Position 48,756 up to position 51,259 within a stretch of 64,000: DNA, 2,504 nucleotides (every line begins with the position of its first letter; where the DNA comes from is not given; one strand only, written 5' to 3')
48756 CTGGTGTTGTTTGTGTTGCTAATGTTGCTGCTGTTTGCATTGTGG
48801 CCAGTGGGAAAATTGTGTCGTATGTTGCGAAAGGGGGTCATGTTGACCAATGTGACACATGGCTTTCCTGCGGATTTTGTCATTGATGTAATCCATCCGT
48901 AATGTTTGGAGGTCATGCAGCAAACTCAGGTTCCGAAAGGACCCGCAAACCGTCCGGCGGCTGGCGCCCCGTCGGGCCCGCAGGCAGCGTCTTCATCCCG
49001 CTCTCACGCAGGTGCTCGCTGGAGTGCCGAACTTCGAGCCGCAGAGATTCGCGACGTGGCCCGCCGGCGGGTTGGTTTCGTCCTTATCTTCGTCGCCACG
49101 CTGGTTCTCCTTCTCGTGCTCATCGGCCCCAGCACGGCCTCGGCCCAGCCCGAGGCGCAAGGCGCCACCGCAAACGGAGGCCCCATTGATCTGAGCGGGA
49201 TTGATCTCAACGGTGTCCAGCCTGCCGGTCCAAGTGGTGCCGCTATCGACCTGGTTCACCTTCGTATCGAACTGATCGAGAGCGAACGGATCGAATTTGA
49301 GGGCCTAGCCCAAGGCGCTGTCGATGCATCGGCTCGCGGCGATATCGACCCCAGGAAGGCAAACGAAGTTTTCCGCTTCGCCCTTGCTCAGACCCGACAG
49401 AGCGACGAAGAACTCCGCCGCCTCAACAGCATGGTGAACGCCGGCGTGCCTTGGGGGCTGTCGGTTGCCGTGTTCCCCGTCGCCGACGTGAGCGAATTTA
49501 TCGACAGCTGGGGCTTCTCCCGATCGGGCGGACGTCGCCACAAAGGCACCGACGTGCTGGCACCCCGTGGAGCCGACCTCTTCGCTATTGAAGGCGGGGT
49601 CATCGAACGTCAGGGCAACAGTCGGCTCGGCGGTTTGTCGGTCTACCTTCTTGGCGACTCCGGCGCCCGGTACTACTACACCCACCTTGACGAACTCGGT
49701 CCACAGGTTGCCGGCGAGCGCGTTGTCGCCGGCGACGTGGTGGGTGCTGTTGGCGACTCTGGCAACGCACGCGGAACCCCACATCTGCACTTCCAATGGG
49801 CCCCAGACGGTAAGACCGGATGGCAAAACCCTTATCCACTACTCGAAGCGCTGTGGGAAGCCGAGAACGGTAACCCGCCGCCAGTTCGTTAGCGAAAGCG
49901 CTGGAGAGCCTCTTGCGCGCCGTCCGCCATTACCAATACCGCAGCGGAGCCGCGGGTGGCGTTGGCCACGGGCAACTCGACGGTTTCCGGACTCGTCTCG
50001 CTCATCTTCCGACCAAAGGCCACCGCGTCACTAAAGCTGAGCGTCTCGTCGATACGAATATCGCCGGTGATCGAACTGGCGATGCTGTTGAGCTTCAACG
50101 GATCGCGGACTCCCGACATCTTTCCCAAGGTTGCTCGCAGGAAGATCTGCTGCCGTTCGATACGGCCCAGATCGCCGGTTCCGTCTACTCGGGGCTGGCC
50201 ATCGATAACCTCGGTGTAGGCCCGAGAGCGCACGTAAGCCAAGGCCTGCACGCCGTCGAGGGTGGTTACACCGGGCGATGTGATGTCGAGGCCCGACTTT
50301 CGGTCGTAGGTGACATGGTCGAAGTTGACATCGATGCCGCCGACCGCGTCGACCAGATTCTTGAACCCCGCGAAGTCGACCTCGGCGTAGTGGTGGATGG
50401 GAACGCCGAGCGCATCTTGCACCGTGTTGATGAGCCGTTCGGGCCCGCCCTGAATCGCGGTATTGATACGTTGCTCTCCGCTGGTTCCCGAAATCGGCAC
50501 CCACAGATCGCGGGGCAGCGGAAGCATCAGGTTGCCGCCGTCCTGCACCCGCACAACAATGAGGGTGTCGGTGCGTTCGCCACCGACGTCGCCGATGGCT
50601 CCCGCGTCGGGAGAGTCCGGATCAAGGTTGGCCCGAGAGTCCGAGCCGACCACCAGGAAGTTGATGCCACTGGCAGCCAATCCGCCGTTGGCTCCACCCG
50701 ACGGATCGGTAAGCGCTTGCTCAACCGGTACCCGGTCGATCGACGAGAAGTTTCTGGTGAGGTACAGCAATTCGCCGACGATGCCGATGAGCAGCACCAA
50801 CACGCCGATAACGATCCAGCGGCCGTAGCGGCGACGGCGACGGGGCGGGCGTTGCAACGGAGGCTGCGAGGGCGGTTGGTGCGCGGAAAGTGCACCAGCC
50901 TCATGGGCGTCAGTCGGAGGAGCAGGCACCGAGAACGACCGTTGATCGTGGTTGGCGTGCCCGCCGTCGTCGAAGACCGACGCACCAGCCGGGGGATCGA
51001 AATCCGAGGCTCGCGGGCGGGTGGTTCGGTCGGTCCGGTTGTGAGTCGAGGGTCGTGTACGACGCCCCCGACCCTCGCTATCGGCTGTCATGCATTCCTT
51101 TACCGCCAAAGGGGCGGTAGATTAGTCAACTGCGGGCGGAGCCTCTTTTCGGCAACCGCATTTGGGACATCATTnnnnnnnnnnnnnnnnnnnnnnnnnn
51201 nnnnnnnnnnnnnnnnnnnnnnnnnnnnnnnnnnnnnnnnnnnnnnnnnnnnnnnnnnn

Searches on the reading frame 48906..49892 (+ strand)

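Call 52: search_protein_families(library=pfam, proteins=[window:48906-49892:+], max_evalue=0.001)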
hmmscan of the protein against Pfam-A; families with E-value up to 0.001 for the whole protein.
window:48906-49892:+ (328 aa): 1 family
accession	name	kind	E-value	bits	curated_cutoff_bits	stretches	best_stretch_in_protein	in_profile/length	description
PF01551.29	Peptidase_M23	-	9.5e-16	58.2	28.7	1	211-302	2-91/96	Peptidase family M23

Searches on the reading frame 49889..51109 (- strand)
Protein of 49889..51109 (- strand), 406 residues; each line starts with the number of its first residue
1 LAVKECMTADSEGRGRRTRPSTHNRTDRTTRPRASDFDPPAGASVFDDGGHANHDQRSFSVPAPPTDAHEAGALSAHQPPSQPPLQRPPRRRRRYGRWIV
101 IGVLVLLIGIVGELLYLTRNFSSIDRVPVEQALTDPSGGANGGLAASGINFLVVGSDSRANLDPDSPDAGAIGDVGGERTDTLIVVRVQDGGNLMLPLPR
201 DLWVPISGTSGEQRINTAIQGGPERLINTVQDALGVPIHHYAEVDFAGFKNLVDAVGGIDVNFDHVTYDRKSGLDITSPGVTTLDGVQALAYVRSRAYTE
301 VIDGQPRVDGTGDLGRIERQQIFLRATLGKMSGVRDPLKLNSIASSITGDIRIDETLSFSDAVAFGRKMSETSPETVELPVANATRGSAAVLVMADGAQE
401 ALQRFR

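Call 52: search_protein_families(library=pfam, proteins=[window:49889-51109:-], max_evalue=0.001)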
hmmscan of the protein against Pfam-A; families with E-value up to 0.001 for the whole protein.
window:49889-51109:- (406 aa): 1 family
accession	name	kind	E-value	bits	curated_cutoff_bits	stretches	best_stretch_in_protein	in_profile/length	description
PF03816.19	LytR_cpsA_psr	-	7.5e-33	114.3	24.6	1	179-332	1-149/150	LytR_cpsA_psr family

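Call 80: search_protein_families(library=ncbifam, proteins=[window:49889-51109:-], max_evalue=0.00001)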
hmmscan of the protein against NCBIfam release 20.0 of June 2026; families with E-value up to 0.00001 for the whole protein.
window:49889-51109:- (406 aa): 4 families
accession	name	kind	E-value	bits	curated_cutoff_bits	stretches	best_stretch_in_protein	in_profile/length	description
TIGR00350.1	lytR_cpsA_psr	domain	2.3e-32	112.3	62.3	1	179-332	2-151/152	LCP family glycopolymer transferase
NF006897.1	PRK09379.1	equivalog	4.9e-21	75.2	441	1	178-354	75-241/298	polyisoprenyl-teichoic acid--peptidoglycan teichoic acid transferase TagU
NF051849.1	LCP_trans_Cps2A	equivalog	5.6e-14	52.2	650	1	179-356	240-410/477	LCP family glycopolymer transferase CpsA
NF047591.1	ligase_LytR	equivalog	1.4e-13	50.9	450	1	180-348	80-252/336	glycopolymer--peptidoglycan transferase LytR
